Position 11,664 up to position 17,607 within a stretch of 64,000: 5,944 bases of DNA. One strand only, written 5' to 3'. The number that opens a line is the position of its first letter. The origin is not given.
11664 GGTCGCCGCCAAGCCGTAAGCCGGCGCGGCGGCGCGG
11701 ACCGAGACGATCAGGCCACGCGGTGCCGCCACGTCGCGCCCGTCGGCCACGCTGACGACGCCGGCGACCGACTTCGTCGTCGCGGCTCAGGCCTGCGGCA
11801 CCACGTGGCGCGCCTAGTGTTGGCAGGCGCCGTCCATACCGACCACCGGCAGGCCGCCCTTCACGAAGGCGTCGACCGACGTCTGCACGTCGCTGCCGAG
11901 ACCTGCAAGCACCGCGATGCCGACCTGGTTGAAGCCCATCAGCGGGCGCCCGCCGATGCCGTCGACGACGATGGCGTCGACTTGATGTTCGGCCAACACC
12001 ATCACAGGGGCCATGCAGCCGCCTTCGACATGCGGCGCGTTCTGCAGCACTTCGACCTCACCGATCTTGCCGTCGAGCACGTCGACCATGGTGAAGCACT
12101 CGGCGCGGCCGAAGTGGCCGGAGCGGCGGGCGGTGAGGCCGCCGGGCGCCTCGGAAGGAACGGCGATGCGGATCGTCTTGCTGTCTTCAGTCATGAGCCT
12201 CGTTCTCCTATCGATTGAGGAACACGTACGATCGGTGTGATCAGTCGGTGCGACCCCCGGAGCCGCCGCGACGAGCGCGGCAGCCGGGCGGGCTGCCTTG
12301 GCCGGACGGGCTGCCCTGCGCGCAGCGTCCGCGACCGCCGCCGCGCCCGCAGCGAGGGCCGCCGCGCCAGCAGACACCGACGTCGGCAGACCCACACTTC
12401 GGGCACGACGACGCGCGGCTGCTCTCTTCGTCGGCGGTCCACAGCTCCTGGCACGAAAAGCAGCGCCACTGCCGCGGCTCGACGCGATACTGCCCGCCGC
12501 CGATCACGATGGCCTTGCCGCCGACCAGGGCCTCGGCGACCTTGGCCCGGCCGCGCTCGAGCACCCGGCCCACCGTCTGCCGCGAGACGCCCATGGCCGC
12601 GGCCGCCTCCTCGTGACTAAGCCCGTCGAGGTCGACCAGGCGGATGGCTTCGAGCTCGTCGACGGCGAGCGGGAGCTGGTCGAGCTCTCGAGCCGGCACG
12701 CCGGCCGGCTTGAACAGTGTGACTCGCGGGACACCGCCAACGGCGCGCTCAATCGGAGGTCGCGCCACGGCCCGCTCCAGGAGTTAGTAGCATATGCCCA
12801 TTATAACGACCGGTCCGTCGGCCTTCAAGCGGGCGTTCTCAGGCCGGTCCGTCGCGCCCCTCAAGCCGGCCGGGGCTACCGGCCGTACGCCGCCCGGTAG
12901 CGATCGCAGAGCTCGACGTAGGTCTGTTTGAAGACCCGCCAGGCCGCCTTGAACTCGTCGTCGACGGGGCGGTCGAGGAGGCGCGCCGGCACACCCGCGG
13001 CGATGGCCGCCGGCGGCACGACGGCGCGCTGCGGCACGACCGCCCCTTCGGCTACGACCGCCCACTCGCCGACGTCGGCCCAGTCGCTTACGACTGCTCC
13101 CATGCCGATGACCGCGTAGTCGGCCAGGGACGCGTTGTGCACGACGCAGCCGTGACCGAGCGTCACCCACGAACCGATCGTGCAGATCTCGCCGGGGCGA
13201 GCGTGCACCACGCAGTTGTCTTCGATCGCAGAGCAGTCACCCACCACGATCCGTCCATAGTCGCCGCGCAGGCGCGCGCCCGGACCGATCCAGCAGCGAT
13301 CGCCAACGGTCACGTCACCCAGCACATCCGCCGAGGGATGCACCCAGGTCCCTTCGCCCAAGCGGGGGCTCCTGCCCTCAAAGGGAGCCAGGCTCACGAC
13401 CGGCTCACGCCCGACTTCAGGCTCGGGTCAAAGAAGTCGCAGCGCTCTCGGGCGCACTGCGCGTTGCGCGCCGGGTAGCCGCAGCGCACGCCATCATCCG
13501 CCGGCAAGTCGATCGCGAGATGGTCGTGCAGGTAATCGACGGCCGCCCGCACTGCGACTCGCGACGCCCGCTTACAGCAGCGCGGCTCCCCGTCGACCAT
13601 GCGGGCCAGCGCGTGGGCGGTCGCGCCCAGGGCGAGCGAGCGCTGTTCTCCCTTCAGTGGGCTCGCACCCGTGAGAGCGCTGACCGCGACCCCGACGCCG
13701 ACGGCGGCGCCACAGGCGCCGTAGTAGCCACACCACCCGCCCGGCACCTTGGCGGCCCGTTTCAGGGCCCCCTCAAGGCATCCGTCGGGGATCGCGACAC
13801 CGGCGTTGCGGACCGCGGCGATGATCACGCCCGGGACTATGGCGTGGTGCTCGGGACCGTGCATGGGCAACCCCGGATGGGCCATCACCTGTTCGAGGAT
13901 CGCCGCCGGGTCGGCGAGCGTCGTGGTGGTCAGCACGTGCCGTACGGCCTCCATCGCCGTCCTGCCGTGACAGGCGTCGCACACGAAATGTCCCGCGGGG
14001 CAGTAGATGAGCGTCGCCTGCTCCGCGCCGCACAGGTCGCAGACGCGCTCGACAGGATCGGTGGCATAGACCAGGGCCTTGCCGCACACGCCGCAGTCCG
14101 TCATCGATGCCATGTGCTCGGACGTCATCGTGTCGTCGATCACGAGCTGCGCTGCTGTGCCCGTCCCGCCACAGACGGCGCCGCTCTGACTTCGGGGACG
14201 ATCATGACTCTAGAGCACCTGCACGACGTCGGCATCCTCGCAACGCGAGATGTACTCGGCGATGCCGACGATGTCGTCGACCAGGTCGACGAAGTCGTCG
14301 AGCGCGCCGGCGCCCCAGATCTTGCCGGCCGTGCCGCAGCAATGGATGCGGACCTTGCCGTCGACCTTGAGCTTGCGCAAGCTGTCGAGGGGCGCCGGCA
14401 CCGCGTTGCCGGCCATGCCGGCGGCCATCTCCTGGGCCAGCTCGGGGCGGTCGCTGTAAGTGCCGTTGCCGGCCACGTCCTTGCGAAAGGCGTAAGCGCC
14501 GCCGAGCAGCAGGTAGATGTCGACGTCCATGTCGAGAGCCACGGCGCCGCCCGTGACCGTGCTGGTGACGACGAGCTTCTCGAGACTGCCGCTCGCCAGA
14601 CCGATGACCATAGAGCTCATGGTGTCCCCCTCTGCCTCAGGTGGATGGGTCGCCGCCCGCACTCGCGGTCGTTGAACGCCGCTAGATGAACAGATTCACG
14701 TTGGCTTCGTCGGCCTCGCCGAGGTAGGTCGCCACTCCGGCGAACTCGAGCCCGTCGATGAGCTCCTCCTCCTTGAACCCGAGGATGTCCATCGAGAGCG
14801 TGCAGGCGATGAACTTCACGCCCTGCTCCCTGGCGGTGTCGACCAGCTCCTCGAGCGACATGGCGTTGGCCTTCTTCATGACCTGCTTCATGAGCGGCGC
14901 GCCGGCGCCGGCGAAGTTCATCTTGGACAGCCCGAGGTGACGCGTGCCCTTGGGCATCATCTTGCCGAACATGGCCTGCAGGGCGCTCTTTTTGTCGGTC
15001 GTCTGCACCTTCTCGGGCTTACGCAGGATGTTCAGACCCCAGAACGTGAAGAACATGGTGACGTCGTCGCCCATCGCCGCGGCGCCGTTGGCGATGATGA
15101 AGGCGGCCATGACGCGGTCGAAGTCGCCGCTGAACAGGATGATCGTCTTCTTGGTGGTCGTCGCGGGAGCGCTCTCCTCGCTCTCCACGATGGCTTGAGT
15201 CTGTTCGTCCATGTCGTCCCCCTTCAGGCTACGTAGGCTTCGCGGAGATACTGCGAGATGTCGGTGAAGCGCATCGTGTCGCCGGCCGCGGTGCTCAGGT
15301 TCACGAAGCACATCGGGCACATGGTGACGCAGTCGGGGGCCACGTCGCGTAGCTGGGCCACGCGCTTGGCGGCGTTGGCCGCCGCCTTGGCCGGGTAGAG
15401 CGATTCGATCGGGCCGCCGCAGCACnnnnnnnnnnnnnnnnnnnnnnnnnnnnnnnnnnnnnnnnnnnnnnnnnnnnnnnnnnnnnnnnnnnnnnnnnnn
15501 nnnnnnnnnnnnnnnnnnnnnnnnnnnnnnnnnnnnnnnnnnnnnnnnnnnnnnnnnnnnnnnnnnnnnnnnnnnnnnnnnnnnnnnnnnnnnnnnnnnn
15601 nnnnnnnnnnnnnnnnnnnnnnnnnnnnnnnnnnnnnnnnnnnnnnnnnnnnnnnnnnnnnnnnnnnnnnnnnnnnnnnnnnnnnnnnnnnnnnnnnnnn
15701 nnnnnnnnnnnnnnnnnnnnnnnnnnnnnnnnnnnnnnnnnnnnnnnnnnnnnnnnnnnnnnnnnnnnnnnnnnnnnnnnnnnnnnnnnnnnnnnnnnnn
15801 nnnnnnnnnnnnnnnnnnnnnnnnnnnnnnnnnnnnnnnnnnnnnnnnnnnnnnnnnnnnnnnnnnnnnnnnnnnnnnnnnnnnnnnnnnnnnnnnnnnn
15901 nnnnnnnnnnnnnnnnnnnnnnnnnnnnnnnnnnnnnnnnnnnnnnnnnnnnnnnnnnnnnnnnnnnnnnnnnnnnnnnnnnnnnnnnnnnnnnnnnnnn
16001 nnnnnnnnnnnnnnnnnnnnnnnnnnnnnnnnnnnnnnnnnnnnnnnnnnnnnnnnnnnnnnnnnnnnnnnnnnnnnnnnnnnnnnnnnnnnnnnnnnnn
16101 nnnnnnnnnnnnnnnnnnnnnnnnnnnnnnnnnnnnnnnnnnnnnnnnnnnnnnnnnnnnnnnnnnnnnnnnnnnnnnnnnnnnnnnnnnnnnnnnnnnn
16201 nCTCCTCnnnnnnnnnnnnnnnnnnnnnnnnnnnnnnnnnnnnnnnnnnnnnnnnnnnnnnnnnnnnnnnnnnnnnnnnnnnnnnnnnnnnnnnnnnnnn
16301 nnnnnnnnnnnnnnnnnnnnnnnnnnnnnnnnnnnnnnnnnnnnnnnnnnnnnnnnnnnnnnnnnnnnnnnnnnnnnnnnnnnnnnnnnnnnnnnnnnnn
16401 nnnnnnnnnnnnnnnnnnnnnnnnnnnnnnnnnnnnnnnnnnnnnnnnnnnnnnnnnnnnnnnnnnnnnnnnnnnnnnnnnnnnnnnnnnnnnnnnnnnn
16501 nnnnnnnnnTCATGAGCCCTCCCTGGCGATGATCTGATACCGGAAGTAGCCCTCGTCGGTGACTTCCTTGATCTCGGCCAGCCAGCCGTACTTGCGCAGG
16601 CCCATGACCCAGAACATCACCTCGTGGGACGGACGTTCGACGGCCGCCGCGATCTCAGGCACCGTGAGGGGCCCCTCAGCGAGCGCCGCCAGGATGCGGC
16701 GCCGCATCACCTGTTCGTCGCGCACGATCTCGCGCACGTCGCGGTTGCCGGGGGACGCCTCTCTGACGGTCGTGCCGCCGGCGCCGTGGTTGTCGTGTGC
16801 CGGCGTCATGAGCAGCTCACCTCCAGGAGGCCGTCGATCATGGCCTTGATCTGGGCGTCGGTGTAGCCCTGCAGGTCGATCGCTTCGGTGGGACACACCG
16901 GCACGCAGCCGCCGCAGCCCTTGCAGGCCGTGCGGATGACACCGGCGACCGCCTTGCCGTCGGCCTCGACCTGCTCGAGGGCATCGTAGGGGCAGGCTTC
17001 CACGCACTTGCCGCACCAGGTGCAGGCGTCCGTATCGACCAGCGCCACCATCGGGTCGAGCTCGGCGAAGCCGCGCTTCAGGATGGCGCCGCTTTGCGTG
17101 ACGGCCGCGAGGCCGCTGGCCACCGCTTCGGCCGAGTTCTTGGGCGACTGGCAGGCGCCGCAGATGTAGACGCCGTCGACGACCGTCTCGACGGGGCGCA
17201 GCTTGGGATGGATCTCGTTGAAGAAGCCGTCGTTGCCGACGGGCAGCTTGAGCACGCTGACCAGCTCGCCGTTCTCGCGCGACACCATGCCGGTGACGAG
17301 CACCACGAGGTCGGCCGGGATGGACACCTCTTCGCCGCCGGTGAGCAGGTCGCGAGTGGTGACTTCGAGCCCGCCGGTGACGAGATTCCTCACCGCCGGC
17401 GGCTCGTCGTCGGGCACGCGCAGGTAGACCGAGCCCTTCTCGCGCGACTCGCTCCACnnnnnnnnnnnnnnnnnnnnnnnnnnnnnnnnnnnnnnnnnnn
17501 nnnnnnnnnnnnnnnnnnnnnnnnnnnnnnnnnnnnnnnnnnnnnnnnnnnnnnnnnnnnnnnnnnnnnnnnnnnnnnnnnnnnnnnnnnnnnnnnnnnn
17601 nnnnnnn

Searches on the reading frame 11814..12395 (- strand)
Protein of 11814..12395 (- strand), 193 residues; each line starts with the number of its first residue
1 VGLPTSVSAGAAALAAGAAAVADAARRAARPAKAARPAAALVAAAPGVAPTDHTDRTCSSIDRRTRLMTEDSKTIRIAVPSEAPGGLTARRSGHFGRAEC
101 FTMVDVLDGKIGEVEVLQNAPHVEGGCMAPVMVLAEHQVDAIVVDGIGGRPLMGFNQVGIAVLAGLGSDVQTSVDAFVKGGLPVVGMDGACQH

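Call 25: search_protein_families(library=pfam, proteins=[window:11814-12395:-], max_evalue=0.001)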
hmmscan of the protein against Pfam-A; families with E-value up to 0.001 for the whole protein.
window:11814-12395:- (193 aa): 1 family
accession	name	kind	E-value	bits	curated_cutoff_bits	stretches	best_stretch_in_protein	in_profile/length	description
PF02579.22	Nitro_FeMo-Co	-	4.1e-16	59.5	26.3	1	90-178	4-93/94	Dinitrogenase iron-molybdenum cofactor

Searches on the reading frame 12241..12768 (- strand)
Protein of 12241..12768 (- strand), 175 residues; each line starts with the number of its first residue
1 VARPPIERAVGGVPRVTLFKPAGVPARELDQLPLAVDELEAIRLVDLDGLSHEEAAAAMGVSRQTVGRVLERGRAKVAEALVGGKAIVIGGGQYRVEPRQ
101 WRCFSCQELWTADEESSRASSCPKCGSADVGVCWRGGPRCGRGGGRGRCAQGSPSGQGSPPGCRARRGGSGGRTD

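Call 25: search_protein_families(library=pfam, proteins=[window:12241-12768:-], max_evalue=0.001)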
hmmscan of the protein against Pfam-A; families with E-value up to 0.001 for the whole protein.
window:12241-12768:- (175 aa): 7 families
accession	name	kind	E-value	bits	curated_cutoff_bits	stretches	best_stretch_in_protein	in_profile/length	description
PF02001.22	DUF134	-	7.4e-25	87.8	27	1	2-96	5-97/98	Protein of unknown function DUF134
PF08281.18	Sigma70_r4_2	-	1.6e-08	34.5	25.7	1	37-76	14-53/54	Sigma-70, region 4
PF13384.12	HTH_23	-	4.8e-06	26.7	24.6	1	39-72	8-40/50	Homeodomain-like domain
PF07638.17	Sigma70_ECF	-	8.5e-06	26.2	21.1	1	35-81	137-183/185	ECF sigma factor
PF04545.22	Sigma70_r4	-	1e-05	25.4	24.1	1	38-77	9-48/50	Sigma-70, region 4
PF13551.12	HTH_29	-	1.1e-05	25.8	28.1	1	41-84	4-47/64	Winged helix-turn helix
PF13560.12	HTH_31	-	0.00055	20.6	27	1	49-79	14-44/64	Helix-turn-helix domain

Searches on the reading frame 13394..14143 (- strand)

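Call 25: search_protein_families(library=pfam, proteins=[window:13394-14143:-], max_evalue=0.001)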
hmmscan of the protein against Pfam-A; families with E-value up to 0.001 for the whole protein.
window:13394-14143:- (249 aa): 1 family
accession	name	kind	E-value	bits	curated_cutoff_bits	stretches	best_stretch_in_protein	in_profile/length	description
PF18978.5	DUF5714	-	4.1e-55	186.4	26.2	1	68-238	2-173/173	Family of unknown function (DUF5714)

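Call 62: search_protein_families(library=ncbifam, proteins=[window:13394-14143:-], max_evalue=0.001)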
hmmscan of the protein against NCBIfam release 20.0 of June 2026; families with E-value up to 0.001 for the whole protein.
window:13394-14143:- (249 aa): 1 family
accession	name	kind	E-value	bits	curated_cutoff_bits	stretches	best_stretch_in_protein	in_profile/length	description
NF045648.2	2X_seleno_MbdU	exception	2.1e-50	172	600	1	8-241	32-269/468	metal-binding double selenoprotein MbdU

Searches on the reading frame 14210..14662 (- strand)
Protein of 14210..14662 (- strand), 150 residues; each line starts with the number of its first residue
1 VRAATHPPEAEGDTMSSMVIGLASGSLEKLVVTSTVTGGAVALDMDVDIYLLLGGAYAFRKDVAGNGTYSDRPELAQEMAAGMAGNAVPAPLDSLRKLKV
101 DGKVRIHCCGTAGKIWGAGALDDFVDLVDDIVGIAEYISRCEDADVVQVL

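Call 25: search_protein_families(library=pfam, proteins=[window:14210-14662:-], max_evalue=0.001)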
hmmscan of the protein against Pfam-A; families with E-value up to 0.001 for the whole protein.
window:14210-14662:- (150 aa): 0 families

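Call 49: search_solved_structures(query=window:14210-14662:-, max_evalue=1)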
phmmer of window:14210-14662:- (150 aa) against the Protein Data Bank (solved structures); distinct sequences matched with E-value up to 1: 2.
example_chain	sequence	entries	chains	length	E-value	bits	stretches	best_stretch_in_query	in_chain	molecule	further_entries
2qs7_A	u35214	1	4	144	7.1e-08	36.1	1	19-144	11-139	Uncharacterized protein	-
3tl3_A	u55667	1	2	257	0.04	17.5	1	25-115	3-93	Short-chain type dehydrogenase/reductase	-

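Call 62: search_protein_families(library=ncbifam, proteins=[window:14210-14662:-], max_evalue=0.001)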
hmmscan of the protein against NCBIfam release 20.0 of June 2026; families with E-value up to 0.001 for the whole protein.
window:14210-14662:- (150 aa): 0 families

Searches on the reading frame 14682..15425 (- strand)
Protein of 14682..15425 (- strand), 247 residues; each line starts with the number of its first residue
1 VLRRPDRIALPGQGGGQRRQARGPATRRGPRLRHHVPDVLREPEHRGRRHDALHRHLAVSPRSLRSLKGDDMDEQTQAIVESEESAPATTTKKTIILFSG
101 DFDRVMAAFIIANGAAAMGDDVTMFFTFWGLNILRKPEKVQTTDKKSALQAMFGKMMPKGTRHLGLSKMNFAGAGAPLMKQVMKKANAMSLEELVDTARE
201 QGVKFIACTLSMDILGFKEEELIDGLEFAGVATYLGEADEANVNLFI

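Call 5: search_protein_families(library=pfam, proteins=[window:14682-15425:-], max_evalue=0.01)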
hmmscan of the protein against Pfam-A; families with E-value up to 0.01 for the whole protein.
window:14682-15425:- (247 aa): 2 families
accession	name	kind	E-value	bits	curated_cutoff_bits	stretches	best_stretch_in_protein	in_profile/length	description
PF13686.11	DrsE_2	-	1.6e-63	213.7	25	1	91-246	2-156/156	DsrE/DsrF/DrsH-like family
PF02635.20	DsrE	-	7e-10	39.5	22.7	1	181-236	50-105/116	DsrE/DsrF-like family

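Call 7: search_protein_families(library=ncbifam, proteins=[window:14682-15425:-], max_evalue=0.001)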
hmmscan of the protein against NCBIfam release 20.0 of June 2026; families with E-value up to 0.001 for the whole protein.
window:14682-15425:- (247 aa): 1 family
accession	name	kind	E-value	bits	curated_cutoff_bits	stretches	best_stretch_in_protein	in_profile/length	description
NF047629.1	SulfCarrDsrE2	equivalog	1.9e-26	93.1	210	1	92-247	5-159/159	sulfur carrier protein DsrE2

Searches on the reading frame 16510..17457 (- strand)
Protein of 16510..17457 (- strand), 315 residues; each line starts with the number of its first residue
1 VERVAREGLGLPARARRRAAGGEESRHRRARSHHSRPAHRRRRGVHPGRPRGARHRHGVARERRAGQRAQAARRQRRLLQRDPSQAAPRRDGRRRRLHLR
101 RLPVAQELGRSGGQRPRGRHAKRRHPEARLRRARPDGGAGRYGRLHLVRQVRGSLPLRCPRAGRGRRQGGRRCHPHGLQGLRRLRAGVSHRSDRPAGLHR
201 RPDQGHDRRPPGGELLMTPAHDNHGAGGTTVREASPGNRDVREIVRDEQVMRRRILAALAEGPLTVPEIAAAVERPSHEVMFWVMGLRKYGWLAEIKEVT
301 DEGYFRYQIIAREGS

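Call 5: search_protein_families(library=pfam, proteins=[window:16510-17457:-], max_evalue=0.01)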
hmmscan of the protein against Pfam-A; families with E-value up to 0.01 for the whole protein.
window:16510-17457:- (315 aa): 3 families
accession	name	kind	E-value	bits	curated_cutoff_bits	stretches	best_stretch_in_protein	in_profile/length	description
PF12840.13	HTH_20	-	0.00064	20.1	27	1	252-280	6-35/51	Helix-turn-helix domain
PF21476.4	PF0610-like_N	-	0.00085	20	33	1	252-280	3-31/50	PF0610-like, N-terminal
PF01022.26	HTH_5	-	0.0026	18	22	1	252-274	4-26/47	Bacterial regulatory protein, arsR family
